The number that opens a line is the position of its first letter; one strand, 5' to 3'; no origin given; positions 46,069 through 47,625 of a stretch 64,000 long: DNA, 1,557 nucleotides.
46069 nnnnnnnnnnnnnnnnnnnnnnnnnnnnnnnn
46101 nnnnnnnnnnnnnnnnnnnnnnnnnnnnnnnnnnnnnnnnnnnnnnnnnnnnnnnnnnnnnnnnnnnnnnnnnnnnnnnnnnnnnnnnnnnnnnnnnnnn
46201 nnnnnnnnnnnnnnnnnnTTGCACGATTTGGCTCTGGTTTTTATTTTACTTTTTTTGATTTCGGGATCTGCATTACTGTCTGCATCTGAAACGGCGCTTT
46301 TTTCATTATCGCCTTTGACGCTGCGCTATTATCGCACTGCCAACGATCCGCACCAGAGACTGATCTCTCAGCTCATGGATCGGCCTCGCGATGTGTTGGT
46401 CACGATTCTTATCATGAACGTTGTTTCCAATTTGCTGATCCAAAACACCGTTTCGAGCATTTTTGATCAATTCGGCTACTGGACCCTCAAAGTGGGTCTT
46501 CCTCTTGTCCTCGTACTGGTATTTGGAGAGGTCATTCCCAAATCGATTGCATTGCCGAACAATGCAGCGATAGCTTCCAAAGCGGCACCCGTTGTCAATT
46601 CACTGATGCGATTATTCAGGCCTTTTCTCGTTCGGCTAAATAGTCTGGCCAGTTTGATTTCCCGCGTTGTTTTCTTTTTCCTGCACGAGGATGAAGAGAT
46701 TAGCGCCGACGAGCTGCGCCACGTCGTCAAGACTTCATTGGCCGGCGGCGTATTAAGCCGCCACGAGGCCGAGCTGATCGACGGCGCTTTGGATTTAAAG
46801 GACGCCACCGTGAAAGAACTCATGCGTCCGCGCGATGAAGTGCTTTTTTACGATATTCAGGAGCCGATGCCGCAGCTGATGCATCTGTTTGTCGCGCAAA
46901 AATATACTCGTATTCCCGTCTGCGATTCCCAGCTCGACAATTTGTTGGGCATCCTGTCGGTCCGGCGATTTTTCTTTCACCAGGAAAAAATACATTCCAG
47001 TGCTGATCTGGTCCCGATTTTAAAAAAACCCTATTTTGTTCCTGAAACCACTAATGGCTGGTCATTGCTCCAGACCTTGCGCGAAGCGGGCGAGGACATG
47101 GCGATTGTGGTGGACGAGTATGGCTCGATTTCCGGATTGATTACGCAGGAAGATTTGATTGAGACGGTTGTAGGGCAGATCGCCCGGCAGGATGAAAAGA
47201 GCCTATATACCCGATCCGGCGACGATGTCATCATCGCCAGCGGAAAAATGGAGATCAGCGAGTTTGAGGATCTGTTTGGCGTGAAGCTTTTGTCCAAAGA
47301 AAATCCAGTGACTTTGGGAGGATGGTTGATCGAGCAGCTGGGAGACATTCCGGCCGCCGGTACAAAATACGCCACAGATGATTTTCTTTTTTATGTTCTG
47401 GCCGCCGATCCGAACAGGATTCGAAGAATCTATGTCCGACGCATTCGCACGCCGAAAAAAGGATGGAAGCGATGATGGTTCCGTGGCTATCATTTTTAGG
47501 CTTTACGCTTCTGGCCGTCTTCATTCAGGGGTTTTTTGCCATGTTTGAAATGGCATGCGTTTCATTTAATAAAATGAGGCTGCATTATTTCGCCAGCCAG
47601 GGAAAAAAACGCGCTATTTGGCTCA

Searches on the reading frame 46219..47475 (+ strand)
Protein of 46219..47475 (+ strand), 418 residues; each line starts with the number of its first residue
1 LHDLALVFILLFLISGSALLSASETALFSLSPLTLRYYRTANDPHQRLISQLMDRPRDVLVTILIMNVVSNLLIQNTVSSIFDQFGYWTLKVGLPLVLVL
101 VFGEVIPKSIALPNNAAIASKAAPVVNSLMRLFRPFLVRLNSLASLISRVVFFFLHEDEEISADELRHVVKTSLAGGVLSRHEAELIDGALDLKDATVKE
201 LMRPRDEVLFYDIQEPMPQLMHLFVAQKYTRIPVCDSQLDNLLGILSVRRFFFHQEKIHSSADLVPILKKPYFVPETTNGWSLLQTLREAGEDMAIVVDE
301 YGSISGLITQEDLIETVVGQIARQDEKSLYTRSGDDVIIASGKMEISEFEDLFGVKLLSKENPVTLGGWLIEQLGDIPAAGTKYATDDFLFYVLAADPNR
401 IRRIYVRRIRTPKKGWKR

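Call 10: search_protein_families(library=pfam, proteins=[window:46219-47475:+], max_evalue=0.1)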
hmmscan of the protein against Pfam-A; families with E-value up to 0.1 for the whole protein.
window:46219-47475:+ (418 aa): 3 families
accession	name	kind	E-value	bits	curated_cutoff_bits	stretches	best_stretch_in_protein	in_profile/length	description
PF01595.25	CNNM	-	2.8e-33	115.5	28.4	1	8-183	1-181/181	Cyclin M transmembrane N-terminal domain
PF03471.22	CorC_HlyC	-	8.7e-18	64.6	27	1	333-408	3-79/81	Transporter associated domain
PF00571.33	CBS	-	5.2e-11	43.1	24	2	269-317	7-55/57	CBS domain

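Call 12: find_related_loci(query=window:46219-47475:+, collection=genome_contigs, flank=10000)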
Query window:46219-47475:+ (418 aa) in genome_contigs; peptide patterns used: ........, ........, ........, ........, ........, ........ (x = any residue, [..] = any of these).
49 stretches matched a pattern; 9 encode a relative of the query (tblastn E <= 1e-3); 9 distinct loci.
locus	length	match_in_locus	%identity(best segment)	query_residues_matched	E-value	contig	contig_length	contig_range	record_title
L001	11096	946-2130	71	16-409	0e+0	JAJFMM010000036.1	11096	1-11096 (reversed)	MAG: Chlamydiae bacterium isolate OFTM30 OFTM30_35, whole genome shotgun sequence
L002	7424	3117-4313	66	17-414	3e-179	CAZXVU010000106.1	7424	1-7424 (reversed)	MAG TPA_asm: uncultured bacterium isolate SRP200132_co1_523 genome assembly, contig: NODE_18378_length_7424_cov_10.60320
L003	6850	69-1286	60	6-410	8e-168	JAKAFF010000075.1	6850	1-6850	MAG: bacterium isolate WY1.bin82 NODE_19037_length_6850_cov_1.329615, whole genome shotgun sequence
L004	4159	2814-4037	60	4-410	4e-171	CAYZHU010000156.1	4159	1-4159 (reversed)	MAG TPA_asm: uncultured bacterium isolate SRP200132_co1_73 genome assembly, contig: NODE_43922_length_4159_cov_5.578947,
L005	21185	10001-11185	63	17-410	9e-164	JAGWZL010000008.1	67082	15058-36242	MAG: Verrucomicrobia bacterium isolate REEB52 contig-150_376, whole genome shotgun sequence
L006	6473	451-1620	62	22-410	2e-164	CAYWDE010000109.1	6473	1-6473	MAG TPA_asm: uncultured bacterium isolate SRP302895_co1_246 genome assembly, contig: NODE_25110_length_6473_cov_4.856653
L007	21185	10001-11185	63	17-410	3e-163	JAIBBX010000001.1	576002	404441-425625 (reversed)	MAG: Parachlamydiales bacterium isolate SSF52 NODE_45_length_576002_cov_25.423217, whole genome shotgun sequence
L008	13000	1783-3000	61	6-410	1e-161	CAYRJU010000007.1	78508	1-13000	MAG TPA_asm: uncultured bacterium isolate SRP200132_co2_350 genome assembly, contig: NODE_126_length_78508_cov_15.482403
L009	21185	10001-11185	61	6-399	2e-159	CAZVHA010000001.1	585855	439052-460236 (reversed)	MAG TPA_asm: uncultured bacterium isolate SRP178908_co1_279 genome assembly, contig: NODE_3_length_585855_cov_47.610802,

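Call 78: search_protein_families(library=ncbifam, proteins=[window:46219-47475:+], max_evalue=0.01)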
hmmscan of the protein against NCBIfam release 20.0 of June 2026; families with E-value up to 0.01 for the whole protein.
window:46219-47475:+ (418 aa): 8 families
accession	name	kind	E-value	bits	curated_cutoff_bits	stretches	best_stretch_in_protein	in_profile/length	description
TIGR03520.1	GldE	subfamily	2.8e-63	214.4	376.05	1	12-407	3-406/408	gliding motility-associated protein GldE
NF008604.1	PRK11573.1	equivalog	1.2e-50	172.6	475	1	5-413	8-423/428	hypothetical protein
NF052568.1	PolamExpPaeASal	equivalog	3e-44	151.5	500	1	7-407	5-423/424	polyamine export protein PaeA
NF011675.0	PRK15094.1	equivalog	1.8e-29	103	379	1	154-407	25-280/292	CNNM family magnesium/cobalt transport protein CorC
TIGR01302.1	IMP_dehydrog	equivalog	0.00019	20.5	481.5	1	216-325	98-208/450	IMP dehydrogenase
NF053863.1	DS11_antiphage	equivalog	0.0039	16.3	260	1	197-315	74-190/305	CBS domain-containing anti-phage protein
NF038279.1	TF_CBS_SpxR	exception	0.0058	15.4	600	1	197-333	189-317/427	CBS-HotDog domain-containing transcription factor SpxR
NF041630.1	CBS_CbpB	equivalog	0.0066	16.3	125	0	195-251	8-63/143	cyclic-di-AMP-binding protein CbpB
